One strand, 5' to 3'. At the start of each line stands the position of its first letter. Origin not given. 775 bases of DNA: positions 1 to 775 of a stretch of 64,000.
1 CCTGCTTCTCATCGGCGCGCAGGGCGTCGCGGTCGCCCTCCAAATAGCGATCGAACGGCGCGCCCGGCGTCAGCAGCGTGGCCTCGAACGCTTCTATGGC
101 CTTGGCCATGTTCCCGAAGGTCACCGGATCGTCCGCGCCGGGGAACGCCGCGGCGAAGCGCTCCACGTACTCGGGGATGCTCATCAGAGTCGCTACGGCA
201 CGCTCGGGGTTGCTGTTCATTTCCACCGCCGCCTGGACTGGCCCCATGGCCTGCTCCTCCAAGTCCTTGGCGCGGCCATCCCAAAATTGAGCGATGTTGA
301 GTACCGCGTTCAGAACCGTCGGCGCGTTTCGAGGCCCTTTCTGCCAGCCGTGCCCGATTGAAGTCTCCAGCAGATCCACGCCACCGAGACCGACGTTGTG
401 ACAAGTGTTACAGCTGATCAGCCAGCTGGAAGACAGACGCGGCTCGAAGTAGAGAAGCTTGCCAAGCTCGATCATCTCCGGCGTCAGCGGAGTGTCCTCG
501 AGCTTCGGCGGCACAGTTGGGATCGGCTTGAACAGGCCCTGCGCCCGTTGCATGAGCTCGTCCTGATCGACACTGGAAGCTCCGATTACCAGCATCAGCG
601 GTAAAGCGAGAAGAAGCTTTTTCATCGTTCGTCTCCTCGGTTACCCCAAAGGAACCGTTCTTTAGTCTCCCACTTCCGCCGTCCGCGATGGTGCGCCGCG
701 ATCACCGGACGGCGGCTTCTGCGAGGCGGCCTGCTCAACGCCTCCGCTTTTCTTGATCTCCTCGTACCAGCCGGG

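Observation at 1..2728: CbcL-like 11-heme cytochrome c / di-heme cytochrome b fusion co-transcribed with a di-heme cytochrome c peroxidase: putative quinol peroxidase or electron-export module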

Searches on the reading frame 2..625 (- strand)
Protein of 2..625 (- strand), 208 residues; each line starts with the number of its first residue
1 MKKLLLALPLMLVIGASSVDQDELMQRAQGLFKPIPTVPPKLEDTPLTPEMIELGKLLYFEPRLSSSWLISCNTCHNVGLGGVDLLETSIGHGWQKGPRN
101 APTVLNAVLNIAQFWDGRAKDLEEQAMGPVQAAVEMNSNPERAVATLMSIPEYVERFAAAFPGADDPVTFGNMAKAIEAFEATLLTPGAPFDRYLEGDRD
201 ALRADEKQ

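Call 4: search_protein_families(library=pfam, proteins=[window:2-625:-], max_evalue=0.01)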
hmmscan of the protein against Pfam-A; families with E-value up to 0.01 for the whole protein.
window:2-625:- (208 aa): 1 family
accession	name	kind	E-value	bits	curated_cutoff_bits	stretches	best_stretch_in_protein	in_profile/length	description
PF03150.19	CCP_MauG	-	1.4e-54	185.2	25.6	1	50-199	2-148/149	Di-haem cytochrome c peroxidase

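Call 5: search_protein_families(library=ncbifam, proteins=[window:2-625:-], max_evalue=0.01)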
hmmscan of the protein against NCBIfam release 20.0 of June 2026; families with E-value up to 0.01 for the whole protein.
window:2-625:- (208 aa): 3 families
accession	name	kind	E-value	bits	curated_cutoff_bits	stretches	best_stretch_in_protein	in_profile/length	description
TIGR03791.1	TTQ_mauG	equivalog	2.4e-36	125.5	443.85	1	47-207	1-160/291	tryptophan tryptophylquinone biosynthesis enzyme MauG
TIGR04039.1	MXAN_0977_Heme2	hypoth_equivalog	1.2e-27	96.8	362.85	1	43-207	3-173/336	MbnH family di-heme enzyme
TIGR03981.2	SAM_quin_mod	hypoth_equivalog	7.7e-10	38.2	340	1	10-146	7-156/411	His-Xaa-Ser system-associated MauG-like protein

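Call 72: search_solved_structures(query=window:2-625:-, max_evalue=1e-20, show_alignments=1)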
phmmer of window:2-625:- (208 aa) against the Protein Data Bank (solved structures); distinct sequences matched with E-value up to 1e-20: 16.
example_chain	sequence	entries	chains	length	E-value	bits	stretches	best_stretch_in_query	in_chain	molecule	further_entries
3hq6_A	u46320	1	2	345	2.1e-88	298.7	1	1-203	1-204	Cytochrome c551 peroxidase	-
4aal_A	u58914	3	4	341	4e-88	297.8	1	20-205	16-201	CYTOCHROME C551 PEROXIDASE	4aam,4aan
3hq9_A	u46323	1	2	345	4.1e-88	297.7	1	1-203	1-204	Cytochrome c551 peroxidase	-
3hq8_A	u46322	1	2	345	2.9e-87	295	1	1-203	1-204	Cytochrome c551 peroxidase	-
4aao_A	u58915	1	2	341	1.1e-86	293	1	20-205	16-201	CYTOCHROME C551 PEROXIDASE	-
1nml_A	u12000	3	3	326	9e-86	290.1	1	22-208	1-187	di-haem cytochrome c peroxidase | Cytochrome c peroxidase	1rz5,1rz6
3hq7_A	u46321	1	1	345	1.4e-85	289.5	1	1-203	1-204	Cytochrome c551 peroxidase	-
2c1u_A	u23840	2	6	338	4.5e-75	255.1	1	18-207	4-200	DI-HAEM CYTOCHROME C PEROXIDASE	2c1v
1zzh_A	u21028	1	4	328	1.8e-74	253.2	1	24-207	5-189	cytochrome c peroxidase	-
1eb7_A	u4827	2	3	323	5.6e-73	248.3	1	23-207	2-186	CYTOCHROME C551 PEROXIDASE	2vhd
1iqc_A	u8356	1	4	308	9.1e-59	201.9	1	40-206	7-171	di-heme peroxidase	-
3o5c_A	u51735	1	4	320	5e-54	186.4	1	34-207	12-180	Cytochrome c551 peroxidase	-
6qkn_A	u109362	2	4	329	3.7e-51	177.1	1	20-207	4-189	Cytochrome-c peroxidase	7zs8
6fu3_A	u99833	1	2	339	4e-51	177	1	20-207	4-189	Protein CcpR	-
9qdt_A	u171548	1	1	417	1e-36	129.9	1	33-207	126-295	Probable cytochrome c peroxidase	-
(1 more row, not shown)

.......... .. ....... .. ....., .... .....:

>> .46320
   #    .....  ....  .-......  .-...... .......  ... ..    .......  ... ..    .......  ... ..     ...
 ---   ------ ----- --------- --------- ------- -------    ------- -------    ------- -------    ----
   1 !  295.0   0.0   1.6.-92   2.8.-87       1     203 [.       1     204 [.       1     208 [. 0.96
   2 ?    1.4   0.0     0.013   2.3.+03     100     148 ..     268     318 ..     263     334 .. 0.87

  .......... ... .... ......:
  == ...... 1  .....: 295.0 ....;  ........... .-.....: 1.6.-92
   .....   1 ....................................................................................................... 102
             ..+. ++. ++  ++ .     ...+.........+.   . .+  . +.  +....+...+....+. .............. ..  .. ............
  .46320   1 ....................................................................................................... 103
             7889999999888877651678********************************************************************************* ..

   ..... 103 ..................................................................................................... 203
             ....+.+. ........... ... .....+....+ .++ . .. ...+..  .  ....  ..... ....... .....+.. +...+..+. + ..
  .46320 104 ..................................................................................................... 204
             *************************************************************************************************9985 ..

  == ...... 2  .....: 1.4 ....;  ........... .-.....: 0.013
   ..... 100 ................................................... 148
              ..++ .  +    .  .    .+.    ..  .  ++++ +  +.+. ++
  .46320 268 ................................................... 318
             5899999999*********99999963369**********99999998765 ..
